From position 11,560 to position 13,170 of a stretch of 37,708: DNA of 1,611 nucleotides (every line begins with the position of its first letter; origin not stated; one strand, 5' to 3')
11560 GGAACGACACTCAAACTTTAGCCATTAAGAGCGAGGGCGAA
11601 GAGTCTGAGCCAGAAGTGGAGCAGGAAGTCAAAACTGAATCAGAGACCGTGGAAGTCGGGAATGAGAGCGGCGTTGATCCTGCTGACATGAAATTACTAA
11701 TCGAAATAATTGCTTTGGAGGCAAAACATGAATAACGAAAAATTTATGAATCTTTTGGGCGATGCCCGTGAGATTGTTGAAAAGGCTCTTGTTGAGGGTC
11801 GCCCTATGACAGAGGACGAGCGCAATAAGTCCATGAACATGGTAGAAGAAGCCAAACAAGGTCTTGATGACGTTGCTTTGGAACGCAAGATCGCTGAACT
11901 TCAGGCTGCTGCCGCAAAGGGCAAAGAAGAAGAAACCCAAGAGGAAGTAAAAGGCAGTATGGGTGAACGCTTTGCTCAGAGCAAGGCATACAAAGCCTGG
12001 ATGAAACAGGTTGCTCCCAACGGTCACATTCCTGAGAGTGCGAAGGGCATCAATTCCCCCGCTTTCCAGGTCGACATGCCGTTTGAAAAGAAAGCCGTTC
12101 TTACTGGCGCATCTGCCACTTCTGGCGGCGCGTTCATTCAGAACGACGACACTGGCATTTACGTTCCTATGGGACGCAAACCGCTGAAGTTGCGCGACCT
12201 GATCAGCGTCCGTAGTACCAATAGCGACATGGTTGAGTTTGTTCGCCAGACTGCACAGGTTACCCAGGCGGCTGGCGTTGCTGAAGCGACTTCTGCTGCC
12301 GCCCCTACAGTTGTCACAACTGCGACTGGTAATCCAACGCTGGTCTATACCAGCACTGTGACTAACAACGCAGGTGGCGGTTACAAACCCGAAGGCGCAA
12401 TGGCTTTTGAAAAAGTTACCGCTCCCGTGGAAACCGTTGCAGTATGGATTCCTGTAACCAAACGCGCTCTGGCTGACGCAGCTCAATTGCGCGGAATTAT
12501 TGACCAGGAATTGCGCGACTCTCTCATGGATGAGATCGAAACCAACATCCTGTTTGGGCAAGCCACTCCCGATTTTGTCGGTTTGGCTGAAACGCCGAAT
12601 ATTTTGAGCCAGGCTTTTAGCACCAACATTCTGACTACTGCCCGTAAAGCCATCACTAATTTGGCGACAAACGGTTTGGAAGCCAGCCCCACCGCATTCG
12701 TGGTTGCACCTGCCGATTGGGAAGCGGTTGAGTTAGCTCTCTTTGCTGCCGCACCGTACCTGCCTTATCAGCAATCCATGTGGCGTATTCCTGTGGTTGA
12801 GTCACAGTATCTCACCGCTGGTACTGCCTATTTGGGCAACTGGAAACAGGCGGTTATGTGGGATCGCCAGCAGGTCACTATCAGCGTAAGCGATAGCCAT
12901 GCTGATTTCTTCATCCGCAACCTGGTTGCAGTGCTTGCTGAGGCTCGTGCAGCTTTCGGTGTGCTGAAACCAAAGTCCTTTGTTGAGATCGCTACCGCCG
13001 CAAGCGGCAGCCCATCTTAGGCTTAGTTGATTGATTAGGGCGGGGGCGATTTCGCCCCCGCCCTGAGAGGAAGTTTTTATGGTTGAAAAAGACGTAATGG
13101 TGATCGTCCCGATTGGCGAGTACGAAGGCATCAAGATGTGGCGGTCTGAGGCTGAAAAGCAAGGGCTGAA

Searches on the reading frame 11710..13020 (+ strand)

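Call 16: search_protein_families(library=pfam, proteins=[window:11710-13020:+], max_evalue=0.001)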
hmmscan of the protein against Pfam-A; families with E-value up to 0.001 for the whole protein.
window:11710-13020:+ (436 aa): 2 families
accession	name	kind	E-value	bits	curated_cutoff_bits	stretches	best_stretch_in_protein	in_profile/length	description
PF05065.19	Phage_capsid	-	1.1e-28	100.9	24.2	1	154-425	16-276/280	Phage capsid family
PF25209.1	Phage_capsid_4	-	3.9e-05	24.5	27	1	199-384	29-221/262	Phage capsid protein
